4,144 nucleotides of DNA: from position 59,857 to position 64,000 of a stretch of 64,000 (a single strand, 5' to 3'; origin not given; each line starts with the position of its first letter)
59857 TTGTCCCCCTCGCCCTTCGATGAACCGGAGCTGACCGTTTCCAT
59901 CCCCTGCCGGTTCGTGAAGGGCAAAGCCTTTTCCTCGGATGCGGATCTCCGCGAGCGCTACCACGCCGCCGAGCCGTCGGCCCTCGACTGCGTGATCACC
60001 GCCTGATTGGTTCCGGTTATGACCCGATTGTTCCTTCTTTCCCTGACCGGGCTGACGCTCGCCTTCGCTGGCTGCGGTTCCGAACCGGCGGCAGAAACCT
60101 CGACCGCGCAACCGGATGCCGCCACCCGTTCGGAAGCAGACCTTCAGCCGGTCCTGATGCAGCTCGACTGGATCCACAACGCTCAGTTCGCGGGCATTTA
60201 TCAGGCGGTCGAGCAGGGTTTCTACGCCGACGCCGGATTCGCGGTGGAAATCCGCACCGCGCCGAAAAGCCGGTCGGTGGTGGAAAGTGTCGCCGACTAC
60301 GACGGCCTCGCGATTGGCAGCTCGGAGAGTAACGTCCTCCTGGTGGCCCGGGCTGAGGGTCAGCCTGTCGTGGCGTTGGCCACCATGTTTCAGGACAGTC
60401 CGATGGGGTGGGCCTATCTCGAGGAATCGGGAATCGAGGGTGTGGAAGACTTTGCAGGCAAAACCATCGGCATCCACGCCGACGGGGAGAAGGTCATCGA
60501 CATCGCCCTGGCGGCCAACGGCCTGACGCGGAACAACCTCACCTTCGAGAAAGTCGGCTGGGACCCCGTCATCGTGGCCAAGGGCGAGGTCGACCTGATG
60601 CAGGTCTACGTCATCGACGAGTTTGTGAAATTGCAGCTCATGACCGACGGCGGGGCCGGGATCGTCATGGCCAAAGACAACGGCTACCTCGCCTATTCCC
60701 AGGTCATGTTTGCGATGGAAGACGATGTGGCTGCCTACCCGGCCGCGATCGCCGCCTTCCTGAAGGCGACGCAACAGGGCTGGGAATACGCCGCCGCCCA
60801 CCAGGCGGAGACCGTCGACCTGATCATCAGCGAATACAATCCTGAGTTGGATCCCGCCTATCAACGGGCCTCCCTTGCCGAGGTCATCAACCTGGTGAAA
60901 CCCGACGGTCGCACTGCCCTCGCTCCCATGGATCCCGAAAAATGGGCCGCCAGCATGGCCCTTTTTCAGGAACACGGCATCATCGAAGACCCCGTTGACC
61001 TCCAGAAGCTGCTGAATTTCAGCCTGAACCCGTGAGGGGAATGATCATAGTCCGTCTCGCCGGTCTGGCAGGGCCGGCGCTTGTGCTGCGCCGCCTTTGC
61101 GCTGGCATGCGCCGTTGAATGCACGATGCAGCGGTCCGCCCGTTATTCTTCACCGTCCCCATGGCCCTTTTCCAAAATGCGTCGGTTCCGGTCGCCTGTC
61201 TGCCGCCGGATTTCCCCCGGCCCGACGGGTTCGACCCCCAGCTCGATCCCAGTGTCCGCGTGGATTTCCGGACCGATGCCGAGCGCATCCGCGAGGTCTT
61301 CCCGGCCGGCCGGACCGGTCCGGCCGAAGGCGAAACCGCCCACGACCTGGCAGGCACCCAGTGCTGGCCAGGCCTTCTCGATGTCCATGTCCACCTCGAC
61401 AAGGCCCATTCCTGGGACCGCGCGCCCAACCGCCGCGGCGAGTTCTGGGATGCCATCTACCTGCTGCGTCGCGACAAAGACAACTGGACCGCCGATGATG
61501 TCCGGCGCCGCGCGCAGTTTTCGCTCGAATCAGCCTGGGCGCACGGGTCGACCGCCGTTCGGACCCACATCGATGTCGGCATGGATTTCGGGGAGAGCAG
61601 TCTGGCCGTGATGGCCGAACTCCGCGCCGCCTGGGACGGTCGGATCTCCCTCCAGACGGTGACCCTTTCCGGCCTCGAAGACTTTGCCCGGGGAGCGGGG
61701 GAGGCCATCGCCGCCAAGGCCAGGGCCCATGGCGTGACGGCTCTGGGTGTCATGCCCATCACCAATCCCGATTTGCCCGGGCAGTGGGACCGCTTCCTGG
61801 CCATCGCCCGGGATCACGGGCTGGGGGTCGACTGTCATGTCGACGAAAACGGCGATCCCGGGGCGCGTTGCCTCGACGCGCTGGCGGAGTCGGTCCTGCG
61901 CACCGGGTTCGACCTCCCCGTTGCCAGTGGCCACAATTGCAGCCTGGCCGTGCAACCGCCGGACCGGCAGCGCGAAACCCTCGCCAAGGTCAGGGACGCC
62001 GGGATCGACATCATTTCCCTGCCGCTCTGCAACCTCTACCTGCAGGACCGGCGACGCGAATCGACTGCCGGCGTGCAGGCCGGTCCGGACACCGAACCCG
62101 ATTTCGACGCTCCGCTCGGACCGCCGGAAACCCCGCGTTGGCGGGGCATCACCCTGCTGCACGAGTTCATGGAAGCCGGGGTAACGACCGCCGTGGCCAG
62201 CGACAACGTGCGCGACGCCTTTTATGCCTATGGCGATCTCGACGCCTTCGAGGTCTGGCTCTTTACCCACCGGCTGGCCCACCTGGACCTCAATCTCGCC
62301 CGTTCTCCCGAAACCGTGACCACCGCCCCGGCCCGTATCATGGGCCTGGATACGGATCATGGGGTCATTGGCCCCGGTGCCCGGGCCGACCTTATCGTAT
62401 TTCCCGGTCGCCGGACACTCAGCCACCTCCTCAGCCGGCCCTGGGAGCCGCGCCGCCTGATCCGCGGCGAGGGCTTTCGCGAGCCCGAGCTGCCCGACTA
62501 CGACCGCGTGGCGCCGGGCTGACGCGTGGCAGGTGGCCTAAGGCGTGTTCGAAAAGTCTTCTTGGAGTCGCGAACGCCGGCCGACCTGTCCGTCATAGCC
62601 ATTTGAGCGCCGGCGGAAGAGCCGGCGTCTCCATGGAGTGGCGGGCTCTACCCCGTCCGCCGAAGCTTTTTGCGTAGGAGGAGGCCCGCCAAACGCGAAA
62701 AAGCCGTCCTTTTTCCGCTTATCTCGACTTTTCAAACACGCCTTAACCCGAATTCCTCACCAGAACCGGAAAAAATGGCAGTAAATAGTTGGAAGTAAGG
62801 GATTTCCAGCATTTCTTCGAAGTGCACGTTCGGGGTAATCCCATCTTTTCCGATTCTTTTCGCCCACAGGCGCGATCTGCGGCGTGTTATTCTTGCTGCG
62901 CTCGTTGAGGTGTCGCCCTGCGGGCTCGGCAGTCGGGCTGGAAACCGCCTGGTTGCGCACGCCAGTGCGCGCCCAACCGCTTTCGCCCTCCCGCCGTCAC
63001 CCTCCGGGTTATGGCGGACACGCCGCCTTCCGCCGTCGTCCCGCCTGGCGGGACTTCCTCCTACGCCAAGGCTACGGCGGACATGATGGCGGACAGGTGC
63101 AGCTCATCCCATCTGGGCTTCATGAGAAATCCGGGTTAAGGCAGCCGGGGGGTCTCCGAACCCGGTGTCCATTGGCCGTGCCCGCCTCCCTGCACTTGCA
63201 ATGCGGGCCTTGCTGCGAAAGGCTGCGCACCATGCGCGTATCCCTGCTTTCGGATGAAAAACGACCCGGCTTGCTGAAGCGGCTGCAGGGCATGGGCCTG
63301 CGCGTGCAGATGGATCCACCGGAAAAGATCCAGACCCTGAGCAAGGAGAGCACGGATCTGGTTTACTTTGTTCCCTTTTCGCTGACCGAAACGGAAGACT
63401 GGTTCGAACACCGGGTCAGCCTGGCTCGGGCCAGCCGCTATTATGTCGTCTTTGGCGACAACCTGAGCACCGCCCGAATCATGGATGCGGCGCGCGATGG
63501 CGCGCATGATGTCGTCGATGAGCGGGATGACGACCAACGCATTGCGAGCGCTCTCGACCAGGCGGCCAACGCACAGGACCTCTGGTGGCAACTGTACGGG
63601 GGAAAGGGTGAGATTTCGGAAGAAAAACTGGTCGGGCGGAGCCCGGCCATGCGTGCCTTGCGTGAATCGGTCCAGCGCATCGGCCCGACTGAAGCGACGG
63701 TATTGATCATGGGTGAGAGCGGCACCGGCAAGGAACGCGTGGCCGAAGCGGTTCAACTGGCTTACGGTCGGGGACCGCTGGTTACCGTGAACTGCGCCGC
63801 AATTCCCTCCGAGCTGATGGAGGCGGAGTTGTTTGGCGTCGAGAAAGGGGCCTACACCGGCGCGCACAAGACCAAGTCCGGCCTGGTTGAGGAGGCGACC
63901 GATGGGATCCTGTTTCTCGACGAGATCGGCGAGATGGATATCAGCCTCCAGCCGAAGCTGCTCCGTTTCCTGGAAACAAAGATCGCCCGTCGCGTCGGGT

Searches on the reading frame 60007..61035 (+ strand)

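Call 38: search_protein_families(library=pfam, proteins=[window:60007-61035:+], max_evalue=0.00001)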
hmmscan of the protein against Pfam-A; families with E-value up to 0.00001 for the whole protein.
window:60007-61035:+ (342 aa): 1 family
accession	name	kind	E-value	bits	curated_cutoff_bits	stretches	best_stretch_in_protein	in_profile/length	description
PF09084.16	NMT1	-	6.4e-36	124.7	20.5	1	58-268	1-215/216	NMT1/THI5 like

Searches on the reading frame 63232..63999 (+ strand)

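Call 38: search_protein_families(library=pfam, proteins=[window:63232-63999:+], max_evalue=0.00001)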
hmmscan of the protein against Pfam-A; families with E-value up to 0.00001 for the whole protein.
window:63232-63999:+ (256 aa): 3 families
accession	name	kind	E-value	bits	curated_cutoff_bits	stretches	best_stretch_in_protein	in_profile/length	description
PF00158.32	Sigma54_activat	-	1.4e-43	148.9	20.2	1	133-256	1-126/168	Sigma-54 interaction domain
PF14532.12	Sigma54_activ_2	-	2.2e-10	41.4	25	1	134-249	1-95/138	Sigma-54 interaction domain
PF07728.20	AAA_5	-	7.6e-07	29.7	22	1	157-251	2-94/139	AAA domain (dynein-related subfamily)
